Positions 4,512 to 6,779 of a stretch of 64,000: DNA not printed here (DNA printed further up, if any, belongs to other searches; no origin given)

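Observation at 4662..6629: Internal fragment of an isoleucyl-tRNA synthetase with a RimJ/RimL-type GNAT domain spliced in frame into the catalytic core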

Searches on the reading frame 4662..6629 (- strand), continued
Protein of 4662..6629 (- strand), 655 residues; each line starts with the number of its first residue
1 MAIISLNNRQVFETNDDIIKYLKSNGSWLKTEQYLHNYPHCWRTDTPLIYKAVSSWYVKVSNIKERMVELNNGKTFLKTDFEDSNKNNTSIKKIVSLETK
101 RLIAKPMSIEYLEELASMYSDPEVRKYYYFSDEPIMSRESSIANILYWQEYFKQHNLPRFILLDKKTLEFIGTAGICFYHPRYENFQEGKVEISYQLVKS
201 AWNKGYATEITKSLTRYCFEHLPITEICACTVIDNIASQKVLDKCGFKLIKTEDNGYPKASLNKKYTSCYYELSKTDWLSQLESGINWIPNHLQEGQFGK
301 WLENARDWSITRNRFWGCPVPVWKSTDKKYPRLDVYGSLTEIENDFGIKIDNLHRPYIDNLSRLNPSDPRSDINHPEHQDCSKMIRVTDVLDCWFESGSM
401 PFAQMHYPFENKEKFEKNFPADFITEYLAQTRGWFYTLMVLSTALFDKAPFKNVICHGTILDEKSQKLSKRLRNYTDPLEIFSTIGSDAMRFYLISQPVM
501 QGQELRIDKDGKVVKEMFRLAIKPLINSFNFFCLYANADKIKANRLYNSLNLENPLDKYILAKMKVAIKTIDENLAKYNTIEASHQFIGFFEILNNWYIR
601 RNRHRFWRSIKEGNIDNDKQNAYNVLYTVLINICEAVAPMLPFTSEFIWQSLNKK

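Call 12: find_encoding_contigs(protein=P0003, flank=10000, max_places=4)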
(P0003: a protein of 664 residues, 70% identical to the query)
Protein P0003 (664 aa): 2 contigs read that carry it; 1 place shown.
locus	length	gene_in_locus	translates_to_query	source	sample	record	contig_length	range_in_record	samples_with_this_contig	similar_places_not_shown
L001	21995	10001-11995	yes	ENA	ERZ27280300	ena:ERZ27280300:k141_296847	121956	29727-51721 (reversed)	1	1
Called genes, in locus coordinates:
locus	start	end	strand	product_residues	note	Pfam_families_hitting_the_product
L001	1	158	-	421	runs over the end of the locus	PF10609:ParA, PF01656:CbiA, PF02374:ArsA_ATPase (weak), PF09140:MipZ (weak), PF13614:AAA_31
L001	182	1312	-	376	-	PF00724:Oxidored_FMN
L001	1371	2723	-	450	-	PF02646:RmuC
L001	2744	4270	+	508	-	PF00875:DNA_photolyase, PF03441:FAD_binding_7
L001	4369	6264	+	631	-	-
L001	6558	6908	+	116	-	PF02261:Asp_decarbox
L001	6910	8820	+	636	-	PF01541:GIY-YIG, PF27096:UvrC_M, PF02151:UVR (weak), PF22920:UvrC_RNaseH, PF08459:UvrC_RNaseH_dom, PF12826:HHH_2 (faint), PF14520:HHH_5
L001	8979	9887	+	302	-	-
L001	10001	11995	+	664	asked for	PF13302:Acetyltransf_3, PF00583:Acetyltransf_1 (weak), PF13420:Acetyltransf_4 (weak), PF00133:tRNA-synt_1, PF08264:Anticodon_1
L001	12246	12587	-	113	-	-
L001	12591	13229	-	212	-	-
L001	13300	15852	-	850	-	PF13491:FtsK_4TM, PF17854:FtsK_alpha, PF01580:FtsK_SpoIIIE, PF09397:FtsK_gamma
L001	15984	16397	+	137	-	PF05101:VirB3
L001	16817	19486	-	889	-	PF01326:PPDK_N, PF00391:PEP-utilizers, PF02896:PEP-utilizers_C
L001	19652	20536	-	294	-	PF01063:Aminotran_4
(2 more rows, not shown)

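Call 13: find_encoding_contigs(protein=P0002, flank=10000, max_places=4)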
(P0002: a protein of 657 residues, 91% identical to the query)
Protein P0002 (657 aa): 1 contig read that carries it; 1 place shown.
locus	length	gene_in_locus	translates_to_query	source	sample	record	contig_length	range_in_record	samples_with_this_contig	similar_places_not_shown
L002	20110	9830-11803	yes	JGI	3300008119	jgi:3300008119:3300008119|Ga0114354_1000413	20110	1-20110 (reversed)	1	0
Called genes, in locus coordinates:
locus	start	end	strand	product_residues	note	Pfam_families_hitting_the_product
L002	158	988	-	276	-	PF00809:Pterin_bind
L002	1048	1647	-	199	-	PF21176:RecR_HhH (weak), PF01751:Toprim, PF13662:Toprim_4, PF21175:RecR_C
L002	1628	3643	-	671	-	PF13520:AA_permease_2, PF00324:AA_permease, PF02705:K_trans (weak)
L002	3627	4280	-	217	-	PF00697:PRAI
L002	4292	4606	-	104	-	PF02575:YbaB_DNA_bd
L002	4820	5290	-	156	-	PF00380:Ribosomal_S9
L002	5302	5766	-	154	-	PF00572:Ribosomal_L13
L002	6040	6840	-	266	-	PF00149:Metallophos, PF13277:YmdB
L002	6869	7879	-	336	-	PF03486:HI0933_like (faint), PF07992:Pyr_redox_2, PF13738:Pyr_redox_3, PF00070:Pyr_redox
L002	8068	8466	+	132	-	-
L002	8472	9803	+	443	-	PF03109:ABC1, PF00069:Pkinase (faint), PF27536:UbiB_helical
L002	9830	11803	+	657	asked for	PF09334:tRNA-synt_1g (faint), PF13302:Acetyltransf_3, PF00583:Acetyltransf_1 (weak), PF13420:Acetyltransf_4, PF00133:tRNA-synt_1, PF08264:Anticodon_1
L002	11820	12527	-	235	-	PF13640:2OG-FeII_Oxy_3, PF18331:PKHD_C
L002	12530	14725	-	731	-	PF07715:Plug, PF00593:TonB_dep_Rec_b-barrel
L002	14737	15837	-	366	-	PF00926:DHBP_synthase, PF00925:GTP_cyclohydro2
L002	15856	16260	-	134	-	PF02472:ExbD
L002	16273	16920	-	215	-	PF01618:MotA_ExbB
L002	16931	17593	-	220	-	PF03544:TonB_C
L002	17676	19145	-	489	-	PF00206:Lyase_1, PF14698:ASL_C2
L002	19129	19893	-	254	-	PF01218:Coprogen_oxidas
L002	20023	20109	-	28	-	?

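Call 23: list_cluster_members(proteins=[window:4662-6629:-, P0126, P0124, P0003, P0129, P0123, P0012, P0032, P0010, P0013])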
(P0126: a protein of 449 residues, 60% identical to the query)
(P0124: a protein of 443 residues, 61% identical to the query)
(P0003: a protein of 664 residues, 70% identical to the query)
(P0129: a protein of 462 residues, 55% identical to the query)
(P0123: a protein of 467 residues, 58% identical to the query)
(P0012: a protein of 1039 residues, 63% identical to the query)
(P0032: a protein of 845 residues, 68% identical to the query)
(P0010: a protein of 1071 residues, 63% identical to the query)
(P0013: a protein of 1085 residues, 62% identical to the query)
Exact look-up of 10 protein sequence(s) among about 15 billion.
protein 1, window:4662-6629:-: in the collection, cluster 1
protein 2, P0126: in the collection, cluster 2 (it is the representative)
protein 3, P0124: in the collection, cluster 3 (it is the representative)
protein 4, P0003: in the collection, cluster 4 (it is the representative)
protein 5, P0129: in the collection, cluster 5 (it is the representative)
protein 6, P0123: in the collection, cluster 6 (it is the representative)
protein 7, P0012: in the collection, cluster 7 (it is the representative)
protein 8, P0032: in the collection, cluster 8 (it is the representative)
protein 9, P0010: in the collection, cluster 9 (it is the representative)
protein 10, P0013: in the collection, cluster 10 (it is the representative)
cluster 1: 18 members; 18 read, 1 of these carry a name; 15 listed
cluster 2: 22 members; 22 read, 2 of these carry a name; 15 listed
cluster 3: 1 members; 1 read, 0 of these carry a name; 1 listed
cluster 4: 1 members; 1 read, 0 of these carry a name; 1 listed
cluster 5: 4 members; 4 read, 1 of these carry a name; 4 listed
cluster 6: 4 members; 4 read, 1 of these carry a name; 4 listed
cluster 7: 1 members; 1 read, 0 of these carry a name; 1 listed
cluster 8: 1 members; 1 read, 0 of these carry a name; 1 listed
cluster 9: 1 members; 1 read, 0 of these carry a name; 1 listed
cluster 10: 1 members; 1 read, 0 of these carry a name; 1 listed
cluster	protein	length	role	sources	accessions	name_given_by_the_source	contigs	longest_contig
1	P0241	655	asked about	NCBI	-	-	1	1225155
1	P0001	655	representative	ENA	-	-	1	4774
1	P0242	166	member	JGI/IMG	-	isoleucyl-tRNA synthetase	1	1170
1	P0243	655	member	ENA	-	-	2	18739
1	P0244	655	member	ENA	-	-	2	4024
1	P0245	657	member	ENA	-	-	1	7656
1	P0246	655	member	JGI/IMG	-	-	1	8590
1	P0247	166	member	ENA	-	-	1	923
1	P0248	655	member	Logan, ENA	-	-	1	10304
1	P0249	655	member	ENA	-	-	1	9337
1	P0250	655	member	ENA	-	-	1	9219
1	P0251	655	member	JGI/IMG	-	-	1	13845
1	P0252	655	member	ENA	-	-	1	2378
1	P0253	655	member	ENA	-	-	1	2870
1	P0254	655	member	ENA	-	-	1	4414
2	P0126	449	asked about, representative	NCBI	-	-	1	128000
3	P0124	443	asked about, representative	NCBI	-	-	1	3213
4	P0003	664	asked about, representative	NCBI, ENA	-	-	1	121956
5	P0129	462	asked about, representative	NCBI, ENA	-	-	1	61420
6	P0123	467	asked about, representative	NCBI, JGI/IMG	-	isoleucyl-tRNA synthetase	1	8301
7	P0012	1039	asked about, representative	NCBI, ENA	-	-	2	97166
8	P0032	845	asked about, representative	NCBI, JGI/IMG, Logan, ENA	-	-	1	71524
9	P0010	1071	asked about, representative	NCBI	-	-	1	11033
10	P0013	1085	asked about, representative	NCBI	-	-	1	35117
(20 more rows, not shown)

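Call 25: find_encoding_contigs(protein=window:4662-6629:-, flank=1000, max_places=8)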
Protein window:4662-6629:- (655 aa): no gene with exactly this product is on record in the collection.

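Call 32: find_encoding_contigs(protein=P0032, flank=8000, max_places=3)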
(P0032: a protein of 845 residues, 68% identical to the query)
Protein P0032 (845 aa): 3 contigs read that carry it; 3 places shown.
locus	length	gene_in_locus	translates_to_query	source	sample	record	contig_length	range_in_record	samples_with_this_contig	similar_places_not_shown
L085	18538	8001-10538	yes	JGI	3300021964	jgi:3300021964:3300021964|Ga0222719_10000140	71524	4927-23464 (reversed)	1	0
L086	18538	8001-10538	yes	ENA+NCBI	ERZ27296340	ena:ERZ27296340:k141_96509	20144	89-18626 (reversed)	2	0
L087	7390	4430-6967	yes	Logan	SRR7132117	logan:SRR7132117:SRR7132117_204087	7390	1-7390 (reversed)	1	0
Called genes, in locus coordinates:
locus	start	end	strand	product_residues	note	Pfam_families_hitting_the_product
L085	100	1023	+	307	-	PF00551:Formyl_trans_N, PF02911:Formyl_trans_C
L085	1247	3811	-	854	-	PF01326:PPDK_N, PF00391:PEP-utilizers, PF02896:PEP-utilizers_C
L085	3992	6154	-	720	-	PF02092:tRNA_synt_2f, PF05746:DALR_1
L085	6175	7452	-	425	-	PF03447:NAD_binding_3, PF00742:Homoserine_dh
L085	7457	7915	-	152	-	PF00210:Ferritin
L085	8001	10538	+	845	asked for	PF00133:tRNA-synt_1, PF09334:tRNA-synt_1g (weak), PF08264:Anticodon_1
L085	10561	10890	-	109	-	-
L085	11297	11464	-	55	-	PF04328:Sel_put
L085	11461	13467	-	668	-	PF02554:CstA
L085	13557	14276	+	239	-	PF00977:His_biosynth, PF05690:ThiG (faint), PF01207:Dus (faint)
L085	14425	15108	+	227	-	-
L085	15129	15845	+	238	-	-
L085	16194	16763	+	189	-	-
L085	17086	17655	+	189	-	-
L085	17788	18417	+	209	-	-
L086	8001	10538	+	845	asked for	PF00133:tRNA-synt_1, PF09334:tRNA-synt_1g (weak), PF08264:Anticodon_1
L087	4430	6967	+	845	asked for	PF00133:tRNA-synt_1, PF09334:tRNA-synt_1g (weak), PF08264:Anticodon_1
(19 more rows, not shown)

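Call 33: search_protein_families(library=ncbifam, proteins=[P0005, P0012, P0024, P0032], max_evalue=0.00001)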
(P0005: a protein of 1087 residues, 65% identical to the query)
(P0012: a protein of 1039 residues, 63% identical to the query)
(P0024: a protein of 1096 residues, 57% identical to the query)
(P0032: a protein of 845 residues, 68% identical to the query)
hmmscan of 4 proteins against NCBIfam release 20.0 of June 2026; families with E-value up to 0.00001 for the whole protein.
P0005 (1087 aa): 16 families
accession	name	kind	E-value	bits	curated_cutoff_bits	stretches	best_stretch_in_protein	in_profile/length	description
TIGR00392.1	ileS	equivalog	4.8e-237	789.3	621.4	2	12-522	4-441/861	isoleucine--tRNA ligase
NF000258.1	MupB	exception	7.9e-158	527.2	1900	2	66-521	27-417/1033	mupirocin-resistant isoleucine--tRNA ligase MupB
NF000257.1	MupA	exception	1.6e-157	526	1900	3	726-1081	414-762/1024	mupirocin-resistant isoleucine--tRNA ligase MupA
TIGR00422.1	valS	equivalog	3.1e-94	316.6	612.1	3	721-1083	373-702/863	valine--tRNA ligase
NF009687.0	PRK13208.1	equivalog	1e-90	305.1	738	3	726-1081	375-706/801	valine--tRNA ligase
NF040702.1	ileS_w_GNAT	exception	3.1e-87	293.3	1999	3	66-311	41-278/1100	isoleucine--tRNA ligase, N-acetyltransferase domain-containing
NF004349.1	PRK05729.1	equivalog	4.1e-83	280.1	704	3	714-1082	360-685/860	valine--tRNA ligase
NF011492.0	PRK14900.1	equivalog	1.8e-54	185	1783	2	718-1081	380-708/1044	valine--tRNA ligase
NF000540.1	alt_ValS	exception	6.3e-50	170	900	2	727-1078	410-741/827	valine--tRNA ligase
NF008957.0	PRK12300.1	subfamily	1.9e-26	92.3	677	2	15-416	5-315/946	leucine--tRNA ligase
TIGR00396.1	leuS_bact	equivalog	9.7e-24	83.5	548.4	1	67-228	24-168/843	leucine--tRNA ligase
TIGR00398.1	metG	equivalog_domain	1.6e-21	76.7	336.35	2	81-238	8-146/530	methionine--tRNA ligase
TIGR00395.1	leuS_arch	equivalog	2.9e-21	75.2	648.5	1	19-417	3-310/938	leucine--tRNA ligase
NF001100.0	PRK00133.1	equivalog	7.5e-12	44.6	587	1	81-141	14-73/676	methionine--tRNA ligase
NF008900.0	PRK12267.1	equivalog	2.7e-11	42.7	598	1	881-1075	282-468/648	methionine--tRNA ligase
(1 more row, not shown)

P0012 (1039 aa): 16 families
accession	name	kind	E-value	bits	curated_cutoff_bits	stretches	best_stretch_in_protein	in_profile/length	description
TIGR00392.1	ileS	equivalog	4.3e-256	852.3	621.4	2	12-481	4-441/861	isoleucine--tRNA ligase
NF000258.1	MupB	exception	7.8e-172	573.5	1900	2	68-480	26-417/1033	mupirocin-resistant isoleucine--tRNA ligase MupB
NF000257.1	MupA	exception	7.8e-170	566.8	1900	2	68-480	26-413/1024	mupirocin-resistant isoleucine--tRNA ligase MupA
TIGR00422.1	valS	equivalog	1.6e-97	327.5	612.1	3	690-1037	378-699/863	valine--tRNA ligase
NF040702.1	ileS_w_GNAT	exception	2.7e-97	326.6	1999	3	64-297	36-271/1100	isoleucine--tRNA ligase, N-acetyltransferase domain-containing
NF009687.0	PRK13208.1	equivalog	3.5e-93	313.2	738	3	683-1037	367-705/801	valine--tRNA ligase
NF004349.1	PRK05729.1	equivalog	2e-83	281.1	704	3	691-1037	372-683/860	valine--tRNA ligase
NF011492.0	PRK14900.1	equivalog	1.9e-52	178.4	1783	2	695-1037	392-707/1044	valine--tRNA ligase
NF000540.1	alt_ValS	exception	1.9e-49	168.4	900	2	682-1035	400-741/827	valine--tRNA ligase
NF008957.0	PRK12300.1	subfamily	8.9e-35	119.9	677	2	66-375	28-315/946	leucine--tRNA ligase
TIGR00395.1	leuS_arch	equivalog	3e-26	91.7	648.5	1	19-381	3-315/938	leucine--tRNA ligase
TIGR00396.1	leuS_bact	equivalog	2.8e-23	82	548.4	1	68-231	22-168/843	leucine--tRNA ligase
TIGR00398.1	metG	equivalog_domain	4.7e-22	78.4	336.35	1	84-242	8-147/530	methionine--tRNA ligase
NF001100.0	PRK00133.1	equivalog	7.7e-13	47.8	587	1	84-147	14-76/676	methionine--tRNA ligase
NF008900.0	PRK12267.1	equivalog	2.5e-11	42.8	598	1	838-1032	282-471/648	methionine--tRNA ligase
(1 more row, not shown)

P0024 (1096 aa): 16 families
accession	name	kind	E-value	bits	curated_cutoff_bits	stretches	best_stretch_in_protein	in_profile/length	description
TIGR00392.1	ileS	equivalog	1.2e-236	787.9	621.4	2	12-538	4-440/861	isoleucine--tRNA ligase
NF000257.1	MupA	exception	9.5e-155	516.9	1900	2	745-1094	413-763/1024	mupirocin-resistant isoleucine--tRNA ligase MupA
NF000258.1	MupB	exception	2.7e-150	502.2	1900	2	71-537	30-416/1033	mupirocin-resistant isoleucine--tRNA ligase MupB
NF040702.1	ileS_w_GNAT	exception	8.1e-90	301.9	1999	5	748-1092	619-956/1100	isoleucine--tRNA ligase, N-acetyltransferase domain-containing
TIGR00422.1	valS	equivalog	2.2e-88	297.3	612.1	3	745-1095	378-702/863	valine--tRNA ligase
NF009687.0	PRK13208.1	equivalog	6.6e-86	289.2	738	3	739-1093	369-706/801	valine--tRNA ligase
NF004349.1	PRK05729.1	equivalog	1.3e-77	261.8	704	3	745-1094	371-685/860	valine--tRNA ligase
NF000540.1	alt_ValS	exception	5.6e-49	166.8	900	2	721-1090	386-741/827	valine--tRNA ligase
NF011492.0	PRK14900.1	equivalog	1.4e-45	155.6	1783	2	749-1095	391-710/1044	valine--tRNA ligase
NF008957.0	PRK12300.1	subfamily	4.1e-27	94.5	677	2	80-412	38-315/946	leucine--tRNA ligase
TIGR00395.1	leuS_arch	equivalog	2.5e-23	82.1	648.5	1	19-418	3-315/938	leucine--tRNA ligase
TIGR00398.1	metG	equivalog_domain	3.6e-22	78.8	336.35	2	83-239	8-139/530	methionine--tRNA ligase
TIGR00396.1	leuS_bact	equivalog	4.3e-17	61.5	548.4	1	76-232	31-164/843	leucine--tRNA ligase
NF001100.0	PRK00133.1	equivalog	3.4e-15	55.6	587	1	83-136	14-67/676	methionine--tRNA ligase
NF008900.0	PRK12267.1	equivalog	2.9e-12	45.9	598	1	847-1086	237-467/648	methionine--tRNA ligase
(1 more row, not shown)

P0032 (845 aa): 16 families
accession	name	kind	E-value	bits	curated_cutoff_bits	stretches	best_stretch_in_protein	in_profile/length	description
TIGR00392.1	ileS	equivalog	2.4e-246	820.1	621.4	1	20-843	4-791/861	isoleucine--tRNA ligase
NF000258.1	MupB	exception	1.4e-183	612.4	1900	1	27-842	7-764/1033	mupirocin-resistant isoleucine--tRNA ligase MupB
NF000257.1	MupA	exception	2.7e-175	584.9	1900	1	28-844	9-764/1024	mupirocin-resistant isoleucine--tRNA ligase MupA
TIGR00422.1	valS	equivalog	2.2e-105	353.5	612.1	2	352-843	255-701/863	valine--tRNA ligase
NF009687.0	PRK13208.1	equivalog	3.1e-101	339.9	738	2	350-842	252-706/801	valine--tRNA ligase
NF040702.1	ileS_w_GNAT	exception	5.6e-92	309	1999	2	351-844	493-959/1100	isoleucine--tRNA ligase, N-acetyltransferase domain-containing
NF004349.1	PRK05729.1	equivalog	3e-91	307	704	2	349-842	246-684/860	valine--tRNA ligase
NF011492.0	PRK14900.1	equivalog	2.8e-58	197.7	1783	2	357-842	270-708/1044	valine--tRNA ligase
NF000540.1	alt_ValS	exception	5.6e-55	186.7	900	2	411-839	337-741/827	valine--tRNA ligase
NF008957.0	PRK12300.1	subfamily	1.7e-41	142.1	677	2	21-372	3-315/946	leucine--tRNA ligase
TIGR00395.1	leuS_arch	equivalog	3.3e-35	121.4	648.5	2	26-378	2-315/938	leucine--tRNA ligase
TIGR00396.1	leuS_bact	equivalog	4.7e-26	91.2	548.4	1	24-224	3-175/843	leucine--tRNA ligase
TIGR00398.1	metG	equivalog_domain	1e-23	83.9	336.35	2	63-217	8-137/530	methionine--tRNA ligase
NF001100.0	PRK00133.1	equivalog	4.6e-17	61.8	587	1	61-117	12-68/676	methionine--tRNA ligase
NF008900.0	PRK12267.1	equivalog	1.7e-15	56.6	598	1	599-841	240-476/648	methionine--tRNA ligase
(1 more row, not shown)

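Call 41: search_protein_families(library=pfam, proteins=[P0033], max_evalue=0.01)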
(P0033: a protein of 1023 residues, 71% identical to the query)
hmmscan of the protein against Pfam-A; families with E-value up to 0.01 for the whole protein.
P0033 (1023 aa): 5 families
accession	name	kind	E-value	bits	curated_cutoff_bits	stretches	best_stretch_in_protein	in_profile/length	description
PF00133.28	tRNA-synt_1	-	1.9e-129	432.5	22.7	1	67-870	16-411/414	tRNA synthetases class I (I, L, M and V)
PF04480.18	DUF559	-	3.8e-39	133.4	20.6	1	462-570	2-108/109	Protein of unknown function (DUF559)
PF08264.19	Anticodon_1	-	2.2e-19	70.2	25.1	1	924-1016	1-88/148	Anticodon-binding domain of tRNA ligase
PF09334.17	tRNA-synt_1g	-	2e-17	63.5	20.1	1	83-134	8-59/391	tRNA synthetases class I (M)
PF18741.7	MTES_1575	-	1.1e-07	32.3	38.2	1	492-562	13-88/96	REase_MTES_1575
